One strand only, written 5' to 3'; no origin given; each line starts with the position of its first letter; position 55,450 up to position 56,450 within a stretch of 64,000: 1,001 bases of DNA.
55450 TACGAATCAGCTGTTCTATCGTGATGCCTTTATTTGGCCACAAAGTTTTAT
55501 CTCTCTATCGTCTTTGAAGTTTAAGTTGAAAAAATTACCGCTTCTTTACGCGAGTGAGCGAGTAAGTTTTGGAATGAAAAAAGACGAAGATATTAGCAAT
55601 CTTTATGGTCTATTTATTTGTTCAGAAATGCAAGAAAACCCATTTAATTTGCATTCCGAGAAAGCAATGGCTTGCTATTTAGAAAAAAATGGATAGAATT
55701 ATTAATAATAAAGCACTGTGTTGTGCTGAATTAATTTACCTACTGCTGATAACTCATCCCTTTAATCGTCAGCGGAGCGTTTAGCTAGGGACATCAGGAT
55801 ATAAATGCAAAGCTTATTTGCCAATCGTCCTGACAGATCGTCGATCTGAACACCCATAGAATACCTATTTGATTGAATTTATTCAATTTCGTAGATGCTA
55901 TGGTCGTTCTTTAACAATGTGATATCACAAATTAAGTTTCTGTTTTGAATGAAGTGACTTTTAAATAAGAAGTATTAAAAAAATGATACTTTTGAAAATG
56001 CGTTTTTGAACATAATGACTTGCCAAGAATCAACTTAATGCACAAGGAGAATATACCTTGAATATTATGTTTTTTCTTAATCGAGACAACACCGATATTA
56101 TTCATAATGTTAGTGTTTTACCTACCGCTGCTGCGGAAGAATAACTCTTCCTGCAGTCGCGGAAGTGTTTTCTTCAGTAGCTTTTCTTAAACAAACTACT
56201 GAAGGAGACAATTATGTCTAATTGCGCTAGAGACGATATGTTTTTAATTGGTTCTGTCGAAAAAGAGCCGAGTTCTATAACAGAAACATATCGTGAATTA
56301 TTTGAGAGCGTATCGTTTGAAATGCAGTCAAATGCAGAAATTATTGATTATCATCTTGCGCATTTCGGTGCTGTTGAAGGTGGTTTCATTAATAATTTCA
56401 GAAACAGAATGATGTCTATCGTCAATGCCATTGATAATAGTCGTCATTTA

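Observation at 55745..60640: Pair of ~110-bp direct repeats, about 85% identical and 4.7 kb apart, bracketing the small-paralogue/H1-like/HU module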

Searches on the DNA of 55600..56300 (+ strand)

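Call 41: search_rna_families(source=window, start=55600, end=56300, threshold=evalue, max_evalue=10, show_alignments=3)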
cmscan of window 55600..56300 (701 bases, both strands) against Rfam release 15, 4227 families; matches with E-value up to 10: 4.
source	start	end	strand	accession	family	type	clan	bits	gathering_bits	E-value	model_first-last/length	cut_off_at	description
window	56084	56179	-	RF02618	SSRC34_2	Gene; sRNA;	-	16.6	48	6.4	1-125/125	no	Streptococcus sRNA 34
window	55892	55946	+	RF02057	STnc40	Gene; sRNA;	-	16.3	45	6.5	1-70/70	no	Salmonella enterica sRNA STnc40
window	55980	56070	+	RF02913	pemK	Cis-reg;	-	15.1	34.8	4.8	1-61/61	no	pemK RNA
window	55600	55741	-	RF00943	MIR824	Gene; miRNA;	-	11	100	9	103-248/654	3'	MIR824 microRNA precursor family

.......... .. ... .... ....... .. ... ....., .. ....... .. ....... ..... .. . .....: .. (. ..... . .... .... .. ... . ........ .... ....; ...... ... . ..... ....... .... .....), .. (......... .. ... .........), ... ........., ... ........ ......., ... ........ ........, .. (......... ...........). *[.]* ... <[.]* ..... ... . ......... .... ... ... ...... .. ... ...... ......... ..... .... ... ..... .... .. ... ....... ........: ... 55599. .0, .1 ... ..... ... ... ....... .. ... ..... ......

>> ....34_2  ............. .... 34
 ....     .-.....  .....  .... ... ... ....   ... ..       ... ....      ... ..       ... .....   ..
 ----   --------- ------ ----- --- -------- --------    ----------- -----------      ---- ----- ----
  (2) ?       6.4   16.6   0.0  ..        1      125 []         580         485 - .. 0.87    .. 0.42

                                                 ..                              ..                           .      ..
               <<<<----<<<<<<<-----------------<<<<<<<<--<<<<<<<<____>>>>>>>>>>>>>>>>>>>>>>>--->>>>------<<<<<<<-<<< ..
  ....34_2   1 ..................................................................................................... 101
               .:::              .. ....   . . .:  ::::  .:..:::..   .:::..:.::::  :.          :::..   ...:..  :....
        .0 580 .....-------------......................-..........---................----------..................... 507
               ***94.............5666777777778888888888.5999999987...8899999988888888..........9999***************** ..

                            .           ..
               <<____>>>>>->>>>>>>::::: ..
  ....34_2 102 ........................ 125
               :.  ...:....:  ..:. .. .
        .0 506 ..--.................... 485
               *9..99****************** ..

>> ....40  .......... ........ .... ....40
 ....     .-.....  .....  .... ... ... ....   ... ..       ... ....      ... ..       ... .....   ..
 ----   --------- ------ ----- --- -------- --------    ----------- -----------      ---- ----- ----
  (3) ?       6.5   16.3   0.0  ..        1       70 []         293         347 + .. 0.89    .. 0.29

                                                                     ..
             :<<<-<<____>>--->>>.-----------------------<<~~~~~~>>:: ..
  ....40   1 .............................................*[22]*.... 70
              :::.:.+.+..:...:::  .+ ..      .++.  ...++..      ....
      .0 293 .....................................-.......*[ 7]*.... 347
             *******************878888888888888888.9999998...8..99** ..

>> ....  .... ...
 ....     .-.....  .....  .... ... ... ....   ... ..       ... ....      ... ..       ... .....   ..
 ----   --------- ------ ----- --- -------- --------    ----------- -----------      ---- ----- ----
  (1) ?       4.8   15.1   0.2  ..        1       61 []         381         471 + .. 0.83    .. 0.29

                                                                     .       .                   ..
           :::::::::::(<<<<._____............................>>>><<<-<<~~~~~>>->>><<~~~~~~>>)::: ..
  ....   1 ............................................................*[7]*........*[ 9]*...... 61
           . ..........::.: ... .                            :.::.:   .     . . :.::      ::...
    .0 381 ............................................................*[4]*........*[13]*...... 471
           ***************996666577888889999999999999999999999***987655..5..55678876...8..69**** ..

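Call 55: build_rna_model(alignment_id=A7, structure=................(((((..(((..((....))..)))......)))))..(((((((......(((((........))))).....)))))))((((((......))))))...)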
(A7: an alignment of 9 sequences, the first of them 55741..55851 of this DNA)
Model R1 built from alignment A7 (9 sequences, 118 columns); structure: as given.
model positions 117; base pairs 28; branch points 2; effective number of sequences 1.08; information 0.589 bits per position. Calibrated on 0.2 Mb of random sequence (short: E-values are rough).
structure used (alignment columns):
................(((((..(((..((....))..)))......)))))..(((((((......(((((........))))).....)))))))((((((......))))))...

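Call 56: search_with_rna_model(model_id=R1, source=window, filters=off, max_evalue=10)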
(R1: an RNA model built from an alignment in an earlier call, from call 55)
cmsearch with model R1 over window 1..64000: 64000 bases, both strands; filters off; matches with E-value up to 10: 29.
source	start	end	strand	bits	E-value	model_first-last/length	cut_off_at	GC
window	60514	60631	+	134.2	3.3e-30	1-117/117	no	0.41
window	55741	55851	+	128.5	8e-29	1-117/117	no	0.44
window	60293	60401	-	10.6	1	1-117/117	no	0.36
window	2493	2610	-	10.5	1.1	1-117/117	no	0.4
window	32038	32102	+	10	1.4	1-117/117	no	0.29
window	17495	17609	-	10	1.4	1-117/117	no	0.33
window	29840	29949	-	9.8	1.6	1-117/117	no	0.35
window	39215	39288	+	9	2.5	1-117/117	no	0.41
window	38492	38607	-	8.5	3.4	1-117/117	no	0.41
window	48255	48335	+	8.4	3.5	1-117/117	no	0.42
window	52735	52863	+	8.2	3.8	1-117/117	no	0.29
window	55647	55750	-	8.1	4.1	1-117/117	no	0.31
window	5148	5246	+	8.1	4.2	1-117/117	no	0.36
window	44896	45023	+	8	4.4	1-117/117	no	0.42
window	17340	17438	-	8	4.4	1-117/117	no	0.44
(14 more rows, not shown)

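Call 57: search_with_rna_model(model_id=R1, sources=[L001, L002, L016, L017, L018, L019, L020, L021, L047, L048, L049, L050, L051, L052, L053, L054, L055], max_evalue=1)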
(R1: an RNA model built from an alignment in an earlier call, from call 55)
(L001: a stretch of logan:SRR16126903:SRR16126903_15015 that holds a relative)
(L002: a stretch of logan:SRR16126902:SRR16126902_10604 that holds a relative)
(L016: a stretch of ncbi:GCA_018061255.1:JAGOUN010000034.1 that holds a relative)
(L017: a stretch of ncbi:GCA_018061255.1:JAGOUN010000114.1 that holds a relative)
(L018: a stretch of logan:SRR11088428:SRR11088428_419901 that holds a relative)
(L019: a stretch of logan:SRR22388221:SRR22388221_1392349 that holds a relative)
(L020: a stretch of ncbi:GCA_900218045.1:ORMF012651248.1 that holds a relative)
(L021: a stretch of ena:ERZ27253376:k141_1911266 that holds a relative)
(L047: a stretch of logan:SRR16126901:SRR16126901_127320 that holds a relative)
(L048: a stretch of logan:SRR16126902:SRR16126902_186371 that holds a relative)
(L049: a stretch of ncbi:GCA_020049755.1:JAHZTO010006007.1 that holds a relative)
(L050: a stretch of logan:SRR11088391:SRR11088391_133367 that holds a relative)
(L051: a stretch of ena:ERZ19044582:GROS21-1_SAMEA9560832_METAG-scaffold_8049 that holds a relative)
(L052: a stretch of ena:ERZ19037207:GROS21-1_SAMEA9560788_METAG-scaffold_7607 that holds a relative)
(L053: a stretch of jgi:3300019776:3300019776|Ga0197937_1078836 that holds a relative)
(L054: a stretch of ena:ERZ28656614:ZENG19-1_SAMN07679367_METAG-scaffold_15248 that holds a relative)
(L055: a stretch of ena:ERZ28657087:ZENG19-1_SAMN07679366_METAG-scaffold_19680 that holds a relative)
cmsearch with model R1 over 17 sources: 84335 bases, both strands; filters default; matches with E-value up to 1: 13.
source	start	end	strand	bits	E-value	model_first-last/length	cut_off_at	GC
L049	9213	9329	+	136.9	1e-30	1-117/117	no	0.41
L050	653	769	+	136.9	1e-30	1-117/117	no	0.41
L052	4469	4586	+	136.2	1.5e-30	1-117/117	no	0.39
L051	701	818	+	135.4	2.3e-30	1-117/117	no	0.39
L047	609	726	+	134.2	4.4e-30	1-117/117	no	0.41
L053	3103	3220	+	133.6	6.4e-30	1-117/117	no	0.36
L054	1172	1289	+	133.6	6.4e-30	1-117/117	no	0.36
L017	769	879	+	129.9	4.8e-29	1-117/117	no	0.44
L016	10627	10737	+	128.6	9.5e-29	1-117/117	no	0.45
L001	2098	2208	+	128.4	1.1e-28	1-117/117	no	0.44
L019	1013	1123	+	126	4.1e-28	1-117/117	no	0.44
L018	893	978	+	90.4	1.2e-19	1-90/117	3'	0.42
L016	13652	13808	+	13.7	0.26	1-117/117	no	0.35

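Call 76: search_with_rna_model(model_id=R1, sources=[L056, L057], max_evalue=1, filters=off, show_alignments=2)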
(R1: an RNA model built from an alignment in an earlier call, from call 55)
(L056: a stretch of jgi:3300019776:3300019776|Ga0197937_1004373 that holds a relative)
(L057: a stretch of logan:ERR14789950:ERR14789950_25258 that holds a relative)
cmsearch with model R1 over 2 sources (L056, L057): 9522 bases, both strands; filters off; matches with E-value up to 1: 4.
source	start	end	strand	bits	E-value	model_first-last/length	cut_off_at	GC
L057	1257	1367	+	80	4.3e-18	1-117/117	no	0.44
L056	1943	2041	-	13.3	0.036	1-117/117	no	0.46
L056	3752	3855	-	10.8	0.14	1-117/117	no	0.42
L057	2370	2454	+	8.6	0.47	1-117/117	no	0.29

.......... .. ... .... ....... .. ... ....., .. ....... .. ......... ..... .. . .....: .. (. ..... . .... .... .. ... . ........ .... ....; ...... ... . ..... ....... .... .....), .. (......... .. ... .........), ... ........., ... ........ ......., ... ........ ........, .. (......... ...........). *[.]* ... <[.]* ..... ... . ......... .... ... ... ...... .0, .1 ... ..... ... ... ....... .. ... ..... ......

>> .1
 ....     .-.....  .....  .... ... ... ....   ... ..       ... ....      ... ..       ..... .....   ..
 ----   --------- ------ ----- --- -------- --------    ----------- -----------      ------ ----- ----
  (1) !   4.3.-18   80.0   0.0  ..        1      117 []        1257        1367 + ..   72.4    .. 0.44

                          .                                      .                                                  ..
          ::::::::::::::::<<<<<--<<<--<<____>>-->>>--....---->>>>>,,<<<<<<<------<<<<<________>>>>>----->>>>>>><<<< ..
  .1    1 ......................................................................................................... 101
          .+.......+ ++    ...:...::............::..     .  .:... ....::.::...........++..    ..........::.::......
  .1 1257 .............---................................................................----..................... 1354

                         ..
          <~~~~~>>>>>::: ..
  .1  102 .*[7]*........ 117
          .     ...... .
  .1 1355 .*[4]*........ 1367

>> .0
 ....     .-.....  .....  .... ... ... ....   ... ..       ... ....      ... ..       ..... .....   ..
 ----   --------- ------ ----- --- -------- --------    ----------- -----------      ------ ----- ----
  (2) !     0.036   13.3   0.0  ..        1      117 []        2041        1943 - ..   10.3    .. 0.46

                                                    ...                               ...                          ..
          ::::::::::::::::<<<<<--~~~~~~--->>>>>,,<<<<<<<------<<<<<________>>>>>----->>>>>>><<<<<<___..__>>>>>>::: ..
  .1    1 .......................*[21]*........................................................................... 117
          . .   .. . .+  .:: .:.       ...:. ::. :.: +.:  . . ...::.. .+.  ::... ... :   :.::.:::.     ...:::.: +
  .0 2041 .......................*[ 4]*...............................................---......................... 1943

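Call 83: search_with_rna_model(model_id=R1, sources=[L058, L059, L060], max_evalue=5, filters=off, show_alignments=3)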
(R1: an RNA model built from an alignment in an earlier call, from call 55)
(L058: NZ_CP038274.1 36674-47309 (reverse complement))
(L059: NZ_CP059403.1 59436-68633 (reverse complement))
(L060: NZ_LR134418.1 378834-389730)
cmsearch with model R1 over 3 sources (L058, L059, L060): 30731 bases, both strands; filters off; matches with E-value up to 5: 18.
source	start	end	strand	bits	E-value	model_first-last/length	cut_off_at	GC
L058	3136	3249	+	15.7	0.03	1-117/117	no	0.34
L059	5098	5209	+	11.2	0.36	1-117/117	no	0.38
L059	1466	1587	-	10.3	0.58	1-117/117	no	0.34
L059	1694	1826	+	9.6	0.87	1-117/117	no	0.36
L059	6362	6457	-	9.5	0.92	1-117/117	no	0.31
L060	8030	8096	-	8.8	1.4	1-117/117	no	0.39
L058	2907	2996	+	8.7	1.4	1-117/117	no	0.3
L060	7622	7689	-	8.7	1.5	1-117/117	no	0.35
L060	8892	8963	-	8.6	1.5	1-117/117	no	0.29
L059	1376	1482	+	8.5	1.6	1-117/117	no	0.55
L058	10090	10142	+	8.3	1.7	1-117/117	no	0.45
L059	5586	5695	+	7.6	2.6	1-117/117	no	0.39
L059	4311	4436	+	7.5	2.8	1-117/117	no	0.34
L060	8847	8932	+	7.4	2.9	1-117/117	no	0.35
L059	5114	5203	-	6.9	3.9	1-117/117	no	0.38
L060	1710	1775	-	6.8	4.1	1-117/117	no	0.45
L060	1412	1477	+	6.7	4.4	1-117/117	no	0.33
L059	4562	4638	+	6.5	4.7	1-117/117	no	0.45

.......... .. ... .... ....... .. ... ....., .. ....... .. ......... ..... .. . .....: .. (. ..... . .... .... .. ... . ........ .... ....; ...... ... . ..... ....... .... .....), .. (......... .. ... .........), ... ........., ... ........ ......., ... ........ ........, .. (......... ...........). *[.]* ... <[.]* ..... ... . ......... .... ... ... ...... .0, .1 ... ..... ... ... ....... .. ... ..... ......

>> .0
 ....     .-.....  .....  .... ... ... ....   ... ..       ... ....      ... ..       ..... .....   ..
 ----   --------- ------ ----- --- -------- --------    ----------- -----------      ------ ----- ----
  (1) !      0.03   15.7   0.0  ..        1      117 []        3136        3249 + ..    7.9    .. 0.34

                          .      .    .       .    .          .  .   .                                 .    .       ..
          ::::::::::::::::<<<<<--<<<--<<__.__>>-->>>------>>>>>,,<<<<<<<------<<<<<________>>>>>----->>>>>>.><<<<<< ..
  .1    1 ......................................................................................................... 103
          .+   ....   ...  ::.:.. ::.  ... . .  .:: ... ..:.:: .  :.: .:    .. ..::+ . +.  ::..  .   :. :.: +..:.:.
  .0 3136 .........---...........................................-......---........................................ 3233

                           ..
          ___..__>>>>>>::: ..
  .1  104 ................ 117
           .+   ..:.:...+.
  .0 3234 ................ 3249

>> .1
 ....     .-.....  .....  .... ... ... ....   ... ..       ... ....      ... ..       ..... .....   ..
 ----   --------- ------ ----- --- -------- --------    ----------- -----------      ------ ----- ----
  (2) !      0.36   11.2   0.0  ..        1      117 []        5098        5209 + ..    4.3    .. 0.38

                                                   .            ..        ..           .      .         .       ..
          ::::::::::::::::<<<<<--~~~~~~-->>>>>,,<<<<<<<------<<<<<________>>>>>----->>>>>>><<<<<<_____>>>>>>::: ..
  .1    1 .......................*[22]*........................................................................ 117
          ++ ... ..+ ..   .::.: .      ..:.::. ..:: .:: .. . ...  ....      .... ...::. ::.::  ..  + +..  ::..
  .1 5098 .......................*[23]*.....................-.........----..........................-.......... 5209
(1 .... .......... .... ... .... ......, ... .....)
